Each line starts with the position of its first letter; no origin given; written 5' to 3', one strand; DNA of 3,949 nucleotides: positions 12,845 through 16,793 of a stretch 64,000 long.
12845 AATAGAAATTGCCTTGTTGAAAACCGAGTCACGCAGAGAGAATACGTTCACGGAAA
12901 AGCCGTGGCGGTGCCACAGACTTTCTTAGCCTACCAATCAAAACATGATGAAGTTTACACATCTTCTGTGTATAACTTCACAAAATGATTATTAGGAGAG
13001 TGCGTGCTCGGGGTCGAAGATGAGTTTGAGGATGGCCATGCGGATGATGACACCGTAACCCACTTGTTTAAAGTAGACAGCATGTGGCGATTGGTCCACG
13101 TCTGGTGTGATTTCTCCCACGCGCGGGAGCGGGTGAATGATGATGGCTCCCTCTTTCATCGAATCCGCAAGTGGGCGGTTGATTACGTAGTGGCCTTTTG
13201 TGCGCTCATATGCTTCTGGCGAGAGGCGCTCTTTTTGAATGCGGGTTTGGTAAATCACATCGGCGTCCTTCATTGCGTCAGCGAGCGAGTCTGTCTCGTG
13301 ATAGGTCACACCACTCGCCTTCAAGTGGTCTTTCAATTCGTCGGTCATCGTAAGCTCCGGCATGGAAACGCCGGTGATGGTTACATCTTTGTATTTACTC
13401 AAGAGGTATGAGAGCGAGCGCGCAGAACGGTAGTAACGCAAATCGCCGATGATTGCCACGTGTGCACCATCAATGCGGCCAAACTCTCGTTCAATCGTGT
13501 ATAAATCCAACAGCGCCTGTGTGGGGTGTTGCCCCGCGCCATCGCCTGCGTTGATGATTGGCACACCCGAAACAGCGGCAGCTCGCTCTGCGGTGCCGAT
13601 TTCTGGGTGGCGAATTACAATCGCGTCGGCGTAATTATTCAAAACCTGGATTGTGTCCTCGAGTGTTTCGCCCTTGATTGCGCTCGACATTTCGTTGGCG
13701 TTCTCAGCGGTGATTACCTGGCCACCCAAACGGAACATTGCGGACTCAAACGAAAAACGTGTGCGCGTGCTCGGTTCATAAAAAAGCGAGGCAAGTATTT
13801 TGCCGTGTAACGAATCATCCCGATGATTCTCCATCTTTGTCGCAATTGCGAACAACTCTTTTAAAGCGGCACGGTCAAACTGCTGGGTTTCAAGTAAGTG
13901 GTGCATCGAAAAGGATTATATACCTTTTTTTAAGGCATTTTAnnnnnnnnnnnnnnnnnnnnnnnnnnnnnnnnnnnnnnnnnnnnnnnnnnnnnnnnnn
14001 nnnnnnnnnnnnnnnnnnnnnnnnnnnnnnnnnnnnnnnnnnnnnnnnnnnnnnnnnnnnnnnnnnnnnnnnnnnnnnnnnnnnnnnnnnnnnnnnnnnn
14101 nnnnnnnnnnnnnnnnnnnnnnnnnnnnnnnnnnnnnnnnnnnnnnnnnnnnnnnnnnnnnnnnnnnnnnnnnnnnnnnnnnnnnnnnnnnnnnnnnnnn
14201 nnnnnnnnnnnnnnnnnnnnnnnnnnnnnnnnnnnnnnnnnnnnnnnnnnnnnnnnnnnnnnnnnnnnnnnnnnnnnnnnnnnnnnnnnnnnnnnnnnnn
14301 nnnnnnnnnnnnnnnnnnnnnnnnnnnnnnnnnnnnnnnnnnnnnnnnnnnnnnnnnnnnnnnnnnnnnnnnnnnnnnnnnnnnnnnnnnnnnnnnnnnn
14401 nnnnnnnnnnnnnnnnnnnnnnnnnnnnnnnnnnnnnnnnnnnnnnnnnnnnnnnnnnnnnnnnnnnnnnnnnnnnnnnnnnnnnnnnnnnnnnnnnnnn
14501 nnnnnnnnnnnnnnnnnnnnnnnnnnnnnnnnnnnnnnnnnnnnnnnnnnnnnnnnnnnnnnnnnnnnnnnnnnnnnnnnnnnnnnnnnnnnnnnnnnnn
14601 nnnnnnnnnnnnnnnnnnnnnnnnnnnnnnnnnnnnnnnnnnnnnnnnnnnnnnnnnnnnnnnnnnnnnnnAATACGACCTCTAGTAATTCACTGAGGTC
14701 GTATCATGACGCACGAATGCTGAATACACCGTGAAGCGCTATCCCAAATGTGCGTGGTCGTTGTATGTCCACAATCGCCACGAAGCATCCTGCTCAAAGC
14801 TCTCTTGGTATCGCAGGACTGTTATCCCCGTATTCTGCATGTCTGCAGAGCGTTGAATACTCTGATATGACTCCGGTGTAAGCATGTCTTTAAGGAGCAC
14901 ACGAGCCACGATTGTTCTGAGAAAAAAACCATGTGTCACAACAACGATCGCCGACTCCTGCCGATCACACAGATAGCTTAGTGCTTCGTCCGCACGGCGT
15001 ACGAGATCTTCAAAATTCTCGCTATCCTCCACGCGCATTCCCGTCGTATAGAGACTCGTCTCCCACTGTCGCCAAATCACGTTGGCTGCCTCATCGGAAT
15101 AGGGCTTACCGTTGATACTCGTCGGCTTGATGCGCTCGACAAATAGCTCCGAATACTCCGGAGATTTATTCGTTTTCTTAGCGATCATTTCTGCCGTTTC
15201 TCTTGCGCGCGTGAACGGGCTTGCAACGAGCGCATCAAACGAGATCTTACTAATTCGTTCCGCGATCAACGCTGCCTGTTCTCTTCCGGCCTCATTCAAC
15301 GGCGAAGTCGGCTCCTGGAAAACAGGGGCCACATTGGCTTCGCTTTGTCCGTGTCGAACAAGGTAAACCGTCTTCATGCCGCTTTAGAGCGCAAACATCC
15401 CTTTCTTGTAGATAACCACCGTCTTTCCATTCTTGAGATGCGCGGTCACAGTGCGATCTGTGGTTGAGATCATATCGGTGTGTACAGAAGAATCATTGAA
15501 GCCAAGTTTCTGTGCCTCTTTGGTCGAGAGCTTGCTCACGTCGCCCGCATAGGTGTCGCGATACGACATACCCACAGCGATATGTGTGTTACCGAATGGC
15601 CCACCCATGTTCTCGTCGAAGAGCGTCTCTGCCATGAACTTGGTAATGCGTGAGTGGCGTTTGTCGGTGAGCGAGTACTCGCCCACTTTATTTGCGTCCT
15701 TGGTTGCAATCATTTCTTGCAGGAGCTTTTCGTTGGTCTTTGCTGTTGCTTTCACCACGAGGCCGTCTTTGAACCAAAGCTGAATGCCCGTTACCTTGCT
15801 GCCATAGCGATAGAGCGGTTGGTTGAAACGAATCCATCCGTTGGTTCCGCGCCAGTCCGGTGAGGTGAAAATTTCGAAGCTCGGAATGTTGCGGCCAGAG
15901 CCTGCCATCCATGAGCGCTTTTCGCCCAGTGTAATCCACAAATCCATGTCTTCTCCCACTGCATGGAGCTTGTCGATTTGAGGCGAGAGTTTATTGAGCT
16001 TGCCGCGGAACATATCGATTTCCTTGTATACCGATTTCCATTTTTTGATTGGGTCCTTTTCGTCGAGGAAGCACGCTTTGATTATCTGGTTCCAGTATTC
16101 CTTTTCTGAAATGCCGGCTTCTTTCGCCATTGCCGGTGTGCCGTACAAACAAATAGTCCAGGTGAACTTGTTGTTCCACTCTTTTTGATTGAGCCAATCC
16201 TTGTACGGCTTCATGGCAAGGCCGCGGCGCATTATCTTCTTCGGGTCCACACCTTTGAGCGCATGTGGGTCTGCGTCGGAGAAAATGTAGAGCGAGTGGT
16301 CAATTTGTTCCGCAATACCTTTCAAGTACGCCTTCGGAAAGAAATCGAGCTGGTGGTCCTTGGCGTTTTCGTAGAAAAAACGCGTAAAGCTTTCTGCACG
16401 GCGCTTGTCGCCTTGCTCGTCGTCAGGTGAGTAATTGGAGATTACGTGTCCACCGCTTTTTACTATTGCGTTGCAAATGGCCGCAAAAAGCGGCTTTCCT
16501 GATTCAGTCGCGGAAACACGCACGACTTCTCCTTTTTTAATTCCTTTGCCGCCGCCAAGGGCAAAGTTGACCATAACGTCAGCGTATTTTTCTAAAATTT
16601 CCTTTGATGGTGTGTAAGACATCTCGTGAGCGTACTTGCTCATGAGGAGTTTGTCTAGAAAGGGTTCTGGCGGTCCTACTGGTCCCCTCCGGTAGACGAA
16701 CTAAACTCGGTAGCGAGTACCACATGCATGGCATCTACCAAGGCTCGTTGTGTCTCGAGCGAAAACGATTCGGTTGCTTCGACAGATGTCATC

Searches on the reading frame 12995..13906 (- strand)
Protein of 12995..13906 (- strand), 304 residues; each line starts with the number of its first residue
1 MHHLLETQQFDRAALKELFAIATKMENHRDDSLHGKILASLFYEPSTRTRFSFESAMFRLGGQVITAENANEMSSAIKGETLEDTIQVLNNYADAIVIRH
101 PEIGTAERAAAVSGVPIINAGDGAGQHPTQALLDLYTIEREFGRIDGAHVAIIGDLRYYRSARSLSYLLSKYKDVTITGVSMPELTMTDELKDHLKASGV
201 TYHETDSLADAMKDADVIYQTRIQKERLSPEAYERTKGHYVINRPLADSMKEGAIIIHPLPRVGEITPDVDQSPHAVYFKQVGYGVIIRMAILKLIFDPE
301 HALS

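Call 13: search_protein_families(library=pfam, proteins=[window:12995-13906:-], max_evalue=0.001)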
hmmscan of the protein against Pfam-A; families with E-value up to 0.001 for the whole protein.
window:12995-13906:- (304 aa): 2 families
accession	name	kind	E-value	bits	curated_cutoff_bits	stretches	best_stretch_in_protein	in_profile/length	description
PF02729.26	OTCace_N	-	1.6e-47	161.8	29.9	1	3-139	2-147/148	Aspartate/ornithine carbamoyltransferase, carbamoyl-P binding domain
PF00185.30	OTCace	-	2.4e-27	96.4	29.4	1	147-295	2-156/157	Aspartate/ornithine carbamoyltransferase, Asp/Orn binding domain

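Call 102: list_cluster_members(proteins=[window:12995-13906:-, window:15387-16643:-, window:17451-20996:-, window:14742-15377:-, window:1813-2940:-, window:43421-44689:-, window:49977-51218:-, window:30358-31578:-, window:27589-28635:-, window:38669-40432:-])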
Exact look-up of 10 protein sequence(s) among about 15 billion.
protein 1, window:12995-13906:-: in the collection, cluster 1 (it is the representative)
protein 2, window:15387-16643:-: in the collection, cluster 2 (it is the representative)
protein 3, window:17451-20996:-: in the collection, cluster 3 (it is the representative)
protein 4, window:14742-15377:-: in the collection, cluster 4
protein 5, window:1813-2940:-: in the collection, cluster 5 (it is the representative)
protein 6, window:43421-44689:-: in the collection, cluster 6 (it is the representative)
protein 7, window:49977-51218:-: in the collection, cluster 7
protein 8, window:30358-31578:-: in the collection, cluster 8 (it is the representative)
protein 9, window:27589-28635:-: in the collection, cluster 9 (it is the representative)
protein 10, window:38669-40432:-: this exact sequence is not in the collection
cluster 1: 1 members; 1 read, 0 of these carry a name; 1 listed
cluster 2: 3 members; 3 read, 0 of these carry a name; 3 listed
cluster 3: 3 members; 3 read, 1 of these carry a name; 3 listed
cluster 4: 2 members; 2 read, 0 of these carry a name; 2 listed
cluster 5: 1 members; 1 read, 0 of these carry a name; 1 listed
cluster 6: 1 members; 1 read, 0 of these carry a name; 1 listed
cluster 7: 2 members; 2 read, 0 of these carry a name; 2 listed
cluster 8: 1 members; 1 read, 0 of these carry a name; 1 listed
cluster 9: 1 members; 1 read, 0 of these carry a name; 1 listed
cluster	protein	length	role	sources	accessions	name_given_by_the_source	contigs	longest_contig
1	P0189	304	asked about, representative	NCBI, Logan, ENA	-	-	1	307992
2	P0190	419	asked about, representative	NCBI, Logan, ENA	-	-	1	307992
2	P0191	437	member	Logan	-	-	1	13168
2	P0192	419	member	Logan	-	-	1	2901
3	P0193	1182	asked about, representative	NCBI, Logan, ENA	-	-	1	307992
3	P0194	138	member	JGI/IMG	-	multidrug efflux pump subunit AcrB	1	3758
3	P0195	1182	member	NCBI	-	-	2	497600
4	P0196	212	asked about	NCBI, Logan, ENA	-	-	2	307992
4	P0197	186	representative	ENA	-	-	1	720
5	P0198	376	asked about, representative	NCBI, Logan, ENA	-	-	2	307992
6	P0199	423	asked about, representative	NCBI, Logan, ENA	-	-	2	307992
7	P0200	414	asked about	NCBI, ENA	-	-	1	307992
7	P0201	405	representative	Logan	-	-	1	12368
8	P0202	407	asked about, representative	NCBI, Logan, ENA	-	-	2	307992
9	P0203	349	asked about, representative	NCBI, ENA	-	-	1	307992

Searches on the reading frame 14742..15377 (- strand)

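Call 13: search_protein_families(library=pfam, proteins=[window:14742-15377:-], max_evalue=0.001)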
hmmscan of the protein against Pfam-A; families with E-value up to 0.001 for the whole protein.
window:14742-15377:- (212 aa): 1 family
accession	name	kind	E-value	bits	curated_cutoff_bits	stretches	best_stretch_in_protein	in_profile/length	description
PF00300.27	His_Phos_1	-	2.3e-34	119.2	21.7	1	4-193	1-184/194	Histidine phosphatase superfamily (branch 1)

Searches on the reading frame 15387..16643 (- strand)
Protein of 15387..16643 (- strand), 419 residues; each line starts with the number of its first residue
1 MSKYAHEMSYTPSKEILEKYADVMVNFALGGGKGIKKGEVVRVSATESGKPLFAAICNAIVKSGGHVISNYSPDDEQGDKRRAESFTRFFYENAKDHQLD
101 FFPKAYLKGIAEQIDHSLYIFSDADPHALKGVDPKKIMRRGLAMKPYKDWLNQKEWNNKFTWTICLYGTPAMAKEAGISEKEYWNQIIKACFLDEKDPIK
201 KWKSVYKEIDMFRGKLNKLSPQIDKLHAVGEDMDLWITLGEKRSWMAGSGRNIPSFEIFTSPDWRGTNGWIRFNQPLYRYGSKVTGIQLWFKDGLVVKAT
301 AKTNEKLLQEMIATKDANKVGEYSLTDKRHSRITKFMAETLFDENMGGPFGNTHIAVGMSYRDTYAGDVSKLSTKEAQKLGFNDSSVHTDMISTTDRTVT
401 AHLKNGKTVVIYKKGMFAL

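Call 13: search_protein_families(library=pfam, proteins=[window:15387-16643:-], max_evalue=0.001)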
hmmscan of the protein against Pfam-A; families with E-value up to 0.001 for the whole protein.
window:15387-16643:- (419 aa): 1 family
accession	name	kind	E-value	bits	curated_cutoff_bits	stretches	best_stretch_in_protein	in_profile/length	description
PF02073.20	Peptidase_M29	-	2.9e-95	319.9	27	1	14-417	2-406/406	Thermophilic metalloprotease (M29)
